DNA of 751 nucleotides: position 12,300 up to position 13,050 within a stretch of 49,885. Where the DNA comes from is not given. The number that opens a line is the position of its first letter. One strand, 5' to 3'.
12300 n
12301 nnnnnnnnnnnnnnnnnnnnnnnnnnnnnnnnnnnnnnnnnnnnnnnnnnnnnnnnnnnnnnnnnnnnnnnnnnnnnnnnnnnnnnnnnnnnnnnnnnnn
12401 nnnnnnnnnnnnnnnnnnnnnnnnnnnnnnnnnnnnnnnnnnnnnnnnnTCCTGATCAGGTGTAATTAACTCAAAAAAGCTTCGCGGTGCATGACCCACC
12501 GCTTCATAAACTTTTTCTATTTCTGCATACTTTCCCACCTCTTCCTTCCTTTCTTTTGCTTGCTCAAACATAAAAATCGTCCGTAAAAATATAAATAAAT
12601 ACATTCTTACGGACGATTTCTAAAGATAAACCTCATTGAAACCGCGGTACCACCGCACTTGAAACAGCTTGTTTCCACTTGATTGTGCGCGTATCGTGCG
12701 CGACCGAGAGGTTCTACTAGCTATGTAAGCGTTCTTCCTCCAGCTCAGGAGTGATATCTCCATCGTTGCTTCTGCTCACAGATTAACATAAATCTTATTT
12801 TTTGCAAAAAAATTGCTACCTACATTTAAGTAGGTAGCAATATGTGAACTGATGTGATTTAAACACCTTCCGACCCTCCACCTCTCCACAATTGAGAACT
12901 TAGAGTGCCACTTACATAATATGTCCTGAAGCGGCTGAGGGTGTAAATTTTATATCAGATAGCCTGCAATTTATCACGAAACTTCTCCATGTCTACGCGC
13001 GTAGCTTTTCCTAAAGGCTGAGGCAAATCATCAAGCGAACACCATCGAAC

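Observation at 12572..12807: Compact Ile-specific T-box riboswitch with a truncated Stem I, whose terminator abuts the start codon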

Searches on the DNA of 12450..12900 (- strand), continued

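Call 36: search_with_rna_model(model_id=R2, sources=[window, L001, L002, L003, L004, L005, L006, L007, L008, L009, L010, L011, L012, L013, L014, L015, L016, L017, L018, L019, L020, L021, L022, L023, L024, L025, L026, L027, L028, L029, L030, L031, L032, L033, L034, L035, L036, L037, L038, L039, L040, L041, L042, L043, L044, L045, L046, L047, L048, L049, L050, L051, L052, L053, L054, L055, L056, L057, L058, L059, L060, L061, L062, L063, L064, L065, L066, L067, L068, L069, L070, L071, L072, L073, L074, L075, L076, L077, L078, L079, L080], max_evalue=1, make_alignment=true)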
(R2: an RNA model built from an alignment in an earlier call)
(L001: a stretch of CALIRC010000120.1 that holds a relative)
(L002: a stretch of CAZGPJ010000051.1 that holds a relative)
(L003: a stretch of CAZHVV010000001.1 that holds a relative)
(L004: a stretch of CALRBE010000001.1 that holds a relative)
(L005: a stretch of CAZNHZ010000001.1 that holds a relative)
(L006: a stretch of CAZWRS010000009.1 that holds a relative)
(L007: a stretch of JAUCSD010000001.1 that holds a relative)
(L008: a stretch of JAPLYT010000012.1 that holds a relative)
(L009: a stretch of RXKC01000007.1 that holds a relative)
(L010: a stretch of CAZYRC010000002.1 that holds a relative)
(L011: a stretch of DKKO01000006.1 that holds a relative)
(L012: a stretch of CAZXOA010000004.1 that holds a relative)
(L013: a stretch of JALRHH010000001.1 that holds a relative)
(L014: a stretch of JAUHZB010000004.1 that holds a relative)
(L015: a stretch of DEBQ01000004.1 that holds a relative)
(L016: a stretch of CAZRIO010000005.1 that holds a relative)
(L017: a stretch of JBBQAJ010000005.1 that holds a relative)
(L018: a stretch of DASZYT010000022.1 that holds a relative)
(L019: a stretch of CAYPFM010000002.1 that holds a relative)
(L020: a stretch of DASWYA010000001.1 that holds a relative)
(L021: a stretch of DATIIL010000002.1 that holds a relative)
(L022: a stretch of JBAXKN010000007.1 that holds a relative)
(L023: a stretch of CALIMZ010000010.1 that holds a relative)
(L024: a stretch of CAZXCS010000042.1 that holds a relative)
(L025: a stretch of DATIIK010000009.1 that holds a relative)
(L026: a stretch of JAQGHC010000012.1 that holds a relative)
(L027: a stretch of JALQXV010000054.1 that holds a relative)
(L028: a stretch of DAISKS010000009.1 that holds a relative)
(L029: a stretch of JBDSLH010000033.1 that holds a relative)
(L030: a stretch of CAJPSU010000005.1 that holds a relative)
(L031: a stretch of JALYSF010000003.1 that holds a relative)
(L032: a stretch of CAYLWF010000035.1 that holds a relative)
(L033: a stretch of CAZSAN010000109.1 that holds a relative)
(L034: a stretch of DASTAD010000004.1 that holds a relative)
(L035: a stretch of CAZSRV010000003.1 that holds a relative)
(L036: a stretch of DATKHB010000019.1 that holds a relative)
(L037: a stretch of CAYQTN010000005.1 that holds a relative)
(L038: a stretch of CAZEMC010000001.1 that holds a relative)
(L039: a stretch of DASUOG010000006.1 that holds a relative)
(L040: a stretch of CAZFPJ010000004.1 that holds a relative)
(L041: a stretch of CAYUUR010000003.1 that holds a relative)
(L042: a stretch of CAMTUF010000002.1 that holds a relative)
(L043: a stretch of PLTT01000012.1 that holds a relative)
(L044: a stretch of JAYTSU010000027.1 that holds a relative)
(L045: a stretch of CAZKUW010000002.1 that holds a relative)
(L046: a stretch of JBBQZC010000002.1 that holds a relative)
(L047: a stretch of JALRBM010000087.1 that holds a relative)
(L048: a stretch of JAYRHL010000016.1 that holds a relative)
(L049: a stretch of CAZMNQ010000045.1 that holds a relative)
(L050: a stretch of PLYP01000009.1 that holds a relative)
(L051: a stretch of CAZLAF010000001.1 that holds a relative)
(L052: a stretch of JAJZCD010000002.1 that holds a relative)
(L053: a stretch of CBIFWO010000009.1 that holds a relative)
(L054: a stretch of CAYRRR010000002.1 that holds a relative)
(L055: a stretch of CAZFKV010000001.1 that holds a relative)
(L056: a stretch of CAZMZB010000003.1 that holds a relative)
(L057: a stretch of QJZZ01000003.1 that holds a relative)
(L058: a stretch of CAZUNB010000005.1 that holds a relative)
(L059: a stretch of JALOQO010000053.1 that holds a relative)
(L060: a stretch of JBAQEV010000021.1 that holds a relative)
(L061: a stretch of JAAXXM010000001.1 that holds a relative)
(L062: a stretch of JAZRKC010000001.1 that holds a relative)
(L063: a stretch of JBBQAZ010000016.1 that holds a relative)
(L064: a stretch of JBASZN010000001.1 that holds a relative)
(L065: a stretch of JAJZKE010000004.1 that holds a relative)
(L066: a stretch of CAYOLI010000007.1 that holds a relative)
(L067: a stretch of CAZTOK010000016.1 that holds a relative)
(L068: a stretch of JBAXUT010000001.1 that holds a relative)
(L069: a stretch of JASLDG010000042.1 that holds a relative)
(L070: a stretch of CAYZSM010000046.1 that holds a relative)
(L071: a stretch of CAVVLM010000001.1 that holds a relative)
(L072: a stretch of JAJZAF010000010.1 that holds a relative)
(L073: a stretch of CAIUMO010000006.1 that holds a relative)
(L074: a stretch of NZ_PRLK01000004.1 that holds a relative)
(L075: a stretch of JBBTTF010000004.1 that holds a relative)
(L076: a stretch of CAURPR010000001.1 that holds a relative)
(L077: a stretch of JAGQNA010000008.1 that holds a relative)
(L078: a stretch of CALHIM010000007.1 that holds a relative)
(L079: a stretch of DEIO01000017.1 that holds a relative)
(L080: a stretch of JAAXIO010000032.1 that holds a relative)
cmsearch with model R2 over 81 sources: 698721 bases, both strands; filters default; matches with E-value up to 1: 73.
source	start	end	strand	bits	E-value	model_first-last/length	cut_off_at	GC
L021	2355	2429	+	78.5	2e-16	1-74/74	no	0.52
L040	2899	2970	+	77.9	2.7e-16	1-74/74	no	0.46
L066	2894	2968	+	76.3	7e-16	1-74/74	no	0.45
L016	2892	2964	+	75.9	8.8e-16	1-74/74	no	0.48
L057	2889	2960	+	73.4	3.6e-15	1-74/74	no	0.49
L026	2887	2959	+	69.1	4.2e-14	1-74/74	no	0.42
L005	1712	1779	+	69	4.4e-14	1-74/74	no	0.44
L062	2881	2952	+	67.8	8.7e-14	1-74/74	no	0.39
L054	2548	2615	+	67.8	8.9e-14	1-74/74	no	0.53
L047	2324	2394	+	67.1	1.3e-13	1-74/74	no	0.45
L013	2725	2796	+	66.2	2.2e-13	1-74/74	no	0.44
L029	2289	2359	+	65.9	2.6e-13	1-74/74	no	0.44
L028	2898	2964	+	65.6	3.1e-13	1-74/74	no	0.43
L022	2897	2965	+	65.4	3.5e-13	1-74/74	no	0.42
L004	2898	2967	+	65.2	3.9e-13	1-74/74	no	0.41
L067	2316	2386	+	64.6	5.5e-13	1-74/74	no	0.45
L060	2887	2961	+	64.5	5.7e-13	1-74/74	no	0.39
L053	2072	2144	+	64.3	6.5e-13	1-74/74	no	0.41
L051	2529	2603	+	63.5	1.1e-12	1-74/74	no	0.41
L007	2850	2922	+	62.8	1.6e-12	1-74/74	no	0.47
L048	2896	2964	+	62.8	1.6e-12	1-74/74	no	0.51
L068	2345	2418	+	62.5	1.9e-12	1-74/74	no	0.36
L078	1952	2023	+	61.9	2.6e-12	1-74/74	no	0.39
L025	2858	2944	+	61.6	3e-12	1-74/74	no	0.46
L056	2871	2940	+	61.5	3.2e-12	1-74/74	no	0.4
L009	2536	2613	+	61.3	3.6e-12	1-74/74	no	0.45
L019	2874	2955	+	60.9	4.6e-12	1-74/74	no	0.39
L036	2896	2964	+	60.6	5.5e-12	1-74/74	no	0.46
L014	2885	2953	+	59.4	1.1e-11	1-74/74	no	0.46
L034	2887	2959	+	58.9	1.4e-11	1-74/74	no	0.42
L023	2880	2960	+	58.5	1.8e-11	1-74/74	no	0.47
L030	2297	2377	+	58.5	1.8e-11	1-74/74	no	0.47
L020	2894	2964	+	58.4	1.9e-11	1-74/74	no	0.45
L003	2364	2432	+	58.3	2e-11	1-74/74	no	0.42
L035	2663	2735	+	57.9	2.5e-11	1-74/74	no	0.37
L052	2360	2441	+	56.9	4.4e-11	1-74/74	no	0.48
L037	2852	2959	+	56.8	4.8e-11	1-74/74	no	0.48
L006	2894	2962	+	56.8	4.8e-11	1-74/74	no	0.49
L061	2882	2955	+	56.7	5e-11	1-74/74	no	0.42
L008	2886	2965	+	56.6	5.2e-11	1-74/74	no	0.45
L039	2898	2969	+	56.3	6.3e-11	1-74/74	no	0.47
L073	2861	2960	+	55.9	8.1e-11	1-74/74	no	0.38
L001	2382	2466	+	55.5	1e-10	1-74/74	no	0.44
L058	1586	1659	+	55.4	1e-10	1-74/74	no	0.42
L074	2892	2963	+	55.1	1.2e-10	1-74/74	no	0.42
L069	2776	2839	+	54.9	1.4e-10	1-74/74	no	0.41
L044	508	580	+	54.6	1.6e-10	1-74/74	no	0.42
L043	2887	2956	+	54.6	1.7e-10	1-74/74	no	0.43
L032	1271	1343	+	54.2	2.1e-10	1-74/74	no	0.47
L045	2899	2960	+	52.7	4.9e-10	1-74/74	no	0.45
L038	2886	2959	+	51.8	8.1e-10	1-74/74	no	0.42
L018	2892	2963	+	51.1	1.2e-09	1-74/74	no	0.49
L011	2891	2960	+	50.3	2e-09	1-74/74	no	0.41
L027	2853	2937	+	50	2.3e-09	1-74/74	no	0.38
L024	1720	1789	+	49.6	2.9e-09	1-74/74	no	0.54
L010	2891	2960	+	49.6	3e-09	1-74/74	no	0.47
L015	2693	2757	+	49.1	4e-09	1-74/74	no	0.46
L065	2887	2958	+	46.5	1.7e-08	1-74/74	no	0.4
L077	2317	2397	+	43.5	9.2e-08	1-74/74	no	0.43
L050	2885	2961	+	43.5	9.2e-08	1-74/74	no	0.45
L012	2902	2962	+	42.8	1.4e-07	1-74/74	no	0.51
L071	2885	2963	+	42.1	2.1e-07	1-74/74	no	0.42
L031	2900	2968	+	38.4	1.7e-06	1-74/74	no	0.48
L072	2866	2944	+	36.8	4.4e-06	1-74/74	no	0.49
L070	1047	1115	+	36.1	6.5e-06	1-74/74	no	0.62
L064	2367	2429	+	31.6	8.6e-05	1-74/74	no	0.48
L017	2843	2895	+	29.3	0.00032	1-74/74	no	0.47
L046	1687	1761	+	27.8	0.00075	1-74/74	no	0.39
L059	1840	1905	+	27.4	0.00095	1-74/74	no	0.41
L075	2902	2966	+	21.5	0.028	1-74/74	no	0.48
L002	628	690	+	17.7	0.24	1-74/74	no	0.49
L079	2367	2455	+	15.8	0.71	1-74/74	no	0.36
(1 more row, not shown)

Alignment A5: 73 matches aligned to the model, 173 columns, each read 5' to 3' on its own strand. Consensus structure (alignment columns), stored with it:
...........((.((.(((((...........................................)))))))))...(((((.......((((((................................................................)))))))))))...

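Call 44: search_with_rna_model(model_id=R2, sources=[L081, L082, L083, L084, L085, L086, L087, L088, L089, L090, L091, L092, L093, L094, L095, L096, L097, L098, L099, L100, L101, L102, L103, L104, L105, L106, L107, L108, L109, L110, L111, L112, L113, L114, L115, L116, L117, L118, L119, L120, L121, L122, L123, L124, L125, L126, L127, L128, L129, L130, L131, L132, L133, L134, L135, L136, L137, L138, L139, L140, L141, L142, L143, L144, L145, L146, L147, L148, L149, L150, L151, L152, L153, L154, L155, L156, L157, L158, L159, L160], max_evalue=0.1, make_alignment=true)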
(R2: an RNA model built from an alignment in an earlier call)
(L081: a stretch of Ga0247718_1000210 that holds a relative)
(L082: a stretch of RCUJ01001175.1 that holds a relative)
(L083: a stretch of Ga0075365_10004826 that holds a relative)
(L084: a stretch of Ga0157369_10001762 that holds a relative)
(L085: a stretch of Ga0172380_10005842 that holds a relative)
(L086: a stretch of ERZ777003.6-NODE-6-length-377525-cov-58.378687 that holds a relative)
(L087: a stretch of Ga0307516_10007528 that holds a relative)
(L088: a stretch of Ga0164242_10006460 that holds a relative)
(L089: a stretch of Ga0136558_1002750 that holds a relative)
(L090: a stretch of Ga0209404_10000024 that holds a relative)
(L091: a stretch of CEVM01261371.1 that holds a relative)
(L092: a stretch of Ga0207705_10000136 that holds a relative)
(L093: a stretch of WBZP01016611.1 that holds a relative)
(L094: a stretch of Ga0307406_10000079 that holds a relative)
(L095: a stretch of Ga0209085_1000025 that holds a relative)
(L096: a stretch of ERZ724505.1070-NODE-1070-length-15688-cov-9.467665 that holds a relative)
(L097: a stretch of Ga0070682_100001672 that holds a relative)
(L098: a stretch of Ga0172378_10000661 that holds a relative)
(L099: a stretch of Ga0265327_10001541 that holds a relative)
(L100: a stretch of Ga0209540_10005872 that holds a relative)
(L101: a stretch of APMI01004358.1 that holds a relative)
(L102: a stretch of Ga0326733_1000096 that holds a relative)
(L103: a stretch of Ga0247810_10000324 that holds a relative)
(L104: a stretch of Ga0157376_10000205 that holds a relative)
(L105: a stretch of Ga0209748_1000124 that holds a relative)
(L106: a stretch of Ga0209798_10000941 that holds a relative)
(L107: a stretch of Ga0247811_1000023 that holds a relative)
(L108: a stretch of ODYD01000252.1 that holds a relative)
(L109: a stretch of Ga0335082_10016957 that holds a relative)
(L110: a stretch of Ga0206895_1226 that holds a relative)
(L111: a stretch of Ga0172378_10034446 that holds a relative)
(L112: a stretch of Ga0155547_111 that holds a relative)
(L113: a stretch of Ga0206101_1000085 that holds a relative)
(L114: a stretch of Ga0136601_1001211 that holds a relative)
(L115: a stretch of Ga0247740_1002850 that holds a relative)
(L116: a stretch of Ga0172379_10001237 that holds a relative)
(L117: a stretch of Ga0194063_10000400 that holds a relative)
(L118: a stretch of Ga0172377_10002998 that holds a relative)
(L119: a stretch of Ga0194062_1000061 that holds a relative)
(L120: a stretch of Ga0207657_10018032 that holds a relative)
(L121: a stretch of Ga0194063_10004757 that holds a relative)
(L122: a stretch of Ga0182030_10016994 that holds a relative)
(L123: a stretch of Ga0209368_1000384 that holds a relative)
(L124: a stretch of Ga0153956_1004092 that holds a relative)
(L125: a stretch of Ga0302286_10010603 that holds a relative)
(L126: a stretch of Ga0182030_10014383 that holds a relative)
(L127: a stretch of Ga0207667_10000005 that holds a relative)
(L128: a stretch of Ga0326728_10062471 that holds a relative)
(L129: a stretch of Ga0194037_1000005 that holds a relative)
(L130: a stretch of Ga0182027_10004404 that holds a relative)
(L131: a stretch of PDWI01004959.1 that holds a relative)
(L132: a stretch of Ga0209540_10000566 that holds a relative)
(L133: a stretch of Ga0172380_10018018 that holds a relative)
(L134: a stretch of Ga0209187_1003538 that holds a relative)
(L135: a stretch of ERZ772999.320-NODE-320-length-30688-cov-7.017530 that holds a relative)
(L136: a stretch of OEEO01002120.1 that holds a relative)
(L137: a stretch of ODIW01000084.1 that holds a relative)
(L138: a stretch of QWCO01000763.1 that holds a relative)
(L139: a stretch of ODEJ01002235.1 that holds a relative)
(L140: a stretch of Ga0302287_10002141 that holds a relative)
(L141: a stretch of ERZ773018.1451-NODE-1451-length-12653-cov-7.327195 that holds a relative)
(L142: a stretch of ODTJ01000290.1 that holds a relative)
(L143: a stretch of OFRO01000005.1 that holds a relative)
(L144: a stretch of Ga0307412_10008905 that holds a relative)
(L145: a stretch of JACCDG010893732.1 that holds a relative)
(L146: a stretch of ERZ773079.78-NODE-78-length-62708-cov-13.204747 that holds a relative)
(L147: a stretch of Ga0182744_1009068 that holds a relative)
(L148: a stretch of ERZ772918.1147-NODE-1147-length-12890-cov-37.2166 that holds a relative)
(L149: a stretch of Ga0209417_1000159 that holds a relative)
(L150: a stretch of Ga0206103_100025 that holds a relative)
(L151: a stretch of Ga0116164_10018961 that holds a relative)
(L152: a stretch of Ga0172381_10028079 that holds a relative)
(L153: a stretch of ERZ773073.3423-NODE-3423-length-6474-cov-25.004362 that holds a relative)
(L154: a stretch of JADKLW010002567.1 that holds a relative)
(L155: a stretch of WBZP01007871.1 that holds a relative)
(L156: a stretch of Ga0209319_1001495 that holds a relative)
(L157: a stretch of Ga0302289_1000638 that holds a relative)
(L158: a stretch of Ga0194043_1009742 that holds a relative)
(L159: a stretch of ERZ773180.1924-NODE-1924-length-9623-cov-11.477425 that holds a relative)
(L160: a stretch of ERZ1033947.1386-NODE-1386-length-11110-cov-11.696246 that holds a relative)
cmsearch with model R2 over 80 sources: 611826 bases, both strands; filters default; matches with E-value up to 0.1: 67.
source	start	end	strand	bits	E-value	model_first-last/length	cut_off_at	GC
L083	2368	2439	+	70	2.3e-14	1-74/74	no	0.42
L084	891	963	+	69.8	2.5e-14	1-74/74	no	0.45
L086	2881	2962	+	68.3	5.8e-14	1-74/74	no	0.51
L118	2892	2963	+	67.2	1.1e-13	1-74/74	no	0.36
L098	2823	2893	+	66.9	1.3e-13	1-74/74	no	0.41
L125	2039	2111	+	65.9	2.3e-13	1-74/74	no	0.48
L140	2889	2961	+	65.9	2.3e-13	1-74/74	no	0.48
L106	2898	2964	+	65.6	2.7e-13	1-74/74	no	0.43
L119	335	405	+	65.1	3.6e-13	1-74/74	no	0.41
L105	2869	2939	+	64.6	4.9e-13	1-74/74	no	0.42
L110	2894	2968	+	64.5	5.3e-13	1-74/74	no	0.44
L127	2628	2696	+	64.4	5.6e-13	1-74/74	no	0.41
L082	2885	2956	+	64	6.7e-13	1-74/74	no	0.44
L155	2301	2374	+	63.6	8.7e-13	1-74/74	no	0.51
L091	1372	1442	+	63.2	1.1e-12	1-74/74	no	0.46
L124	2561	2628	+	62.9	1.3e-12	1-74/74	no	0.47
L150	2891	2959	+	62.7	1.4e-12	1-74/74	no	0.46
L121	2740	2813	+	62.5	1.6e-12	1-74/74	no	0.36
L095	2886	2960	+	62.4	1.7e-12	1-74/74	no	0.44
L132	2883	2953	+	62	2.1e-12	1-74/74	no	0.41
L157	2886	2957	+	61.7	2.6e-12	1-74/74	no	0.47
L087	2358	2428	+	61.6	2.7e-12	1-74/74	no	0.44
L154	917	984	+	61.2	3.4e-12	1-74/74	no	0.49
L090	2324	2393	+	60.9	3.9e-12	1-74/74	no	0.4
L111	652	723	+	60.9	4.1e-12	1-74/74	no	0.4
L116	2341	2424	+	60.5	5.1e-12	1-74/74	no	0.4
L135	2447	2518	+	60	6.6e-12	1-74/74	no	0.4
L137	2446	2517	+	60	6.6e-12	1-74/74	no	0.4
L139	125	196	+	60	6.6e-12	1-74/74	no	0.4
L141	2214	2285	+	60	6.6e-12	1-74/74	no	0.4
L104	2374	2446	+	59.9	7.2e-12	1-74/74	no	0.42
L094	2342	2408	+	59.9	7.2e-12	1-74/74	no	0.51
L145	2844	2956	+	59.7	7.9e-12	1-74/74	no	0.42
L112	2888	2959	+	59.4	9.3e-12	1-74/74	no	0.4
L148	121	202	+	59.4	9.7e-12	1-74/74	no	0.43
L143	2120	2185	+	59.3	1e-11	1-74/74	no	0.47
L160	427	507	+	58.6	1.5e-11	1-74/74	no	0.43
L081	2892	2962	+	58.5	1.6e-11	1-74/74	no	0.51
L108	2880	2960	+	58.2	1.8e-11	1-74/74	no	0.46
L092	2781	2856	+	58.1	2e-11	1-74/74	no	0.46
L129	2886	2960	+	57.9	2.2e-11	1-74/74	no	0.43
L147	1489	1563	+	57.8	2.3e-11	1-74/74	no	0.45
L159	861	941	+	57.7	2.5e-11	1-74/74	no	0.42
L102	2876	2958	+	57.3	3.2e-11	1-74/74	no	0.45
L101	2354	2425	+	56.6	4.6e-11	1-74/74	no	0.47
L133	2889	2962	+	56.6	4.8e-11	1-74/74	no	0.46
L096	2895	2959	+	56.5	5e-11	1-74/74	no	0.43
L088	2862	2947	+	55.3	9.9e-11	1-74/74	no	0.42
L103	2361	2430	+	55.1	1.1e-10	1-74/74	no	0.44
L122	2887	2954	+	54.7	1.4e-10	1-74/74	no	0.41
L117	2890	2962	+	52.8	4.1e-10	1-74/74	no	0.34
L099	2885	2956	+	52.1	6.2e-10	1-74/74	no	0.51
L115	2360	2426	+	51.6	8.1e-10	1-74/74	no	0.45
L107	2351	2420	+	51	1.1e-09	1-74/74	no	0.46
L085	2895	2964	+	50.7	1.4e-09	1-74/74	no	0.44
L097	2900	2967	+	48.8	4.1e-09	1-74/74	no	0.5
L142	1144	1262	+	47.8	7.2e-09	1-74/74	no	0.5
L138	2885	2961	+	41.5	2.6e-07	1-74/74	no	0.39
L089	2043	2100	+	40.9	3.6e-07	1-74/74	no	0.43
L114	2015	2072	+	40.9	3.6e-07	1-74/74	no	0.43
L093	1356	1424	+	38.9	1.1e-06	1-74/74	no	0.48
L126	2880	2962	+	38.8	1.2e-06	1-74/74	no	0.41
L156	1344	1400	+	28.1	0.00053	1-74/74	no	0.33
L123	2813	2885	+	24.2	0.005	1-74/74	no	0.6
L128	1556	1591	+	22.4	0.014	37-71/74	no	0.53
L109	2904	2966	+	21.7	0.021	1-74/74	no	0.54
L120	2248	2297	+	20.5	0.043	1-74/74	no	0.6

Alignment A6: 67 matches aligned to the model, 154 columns, each read 5' to 3' on its own strand. Consensus structure (alignment columns), stored with it:
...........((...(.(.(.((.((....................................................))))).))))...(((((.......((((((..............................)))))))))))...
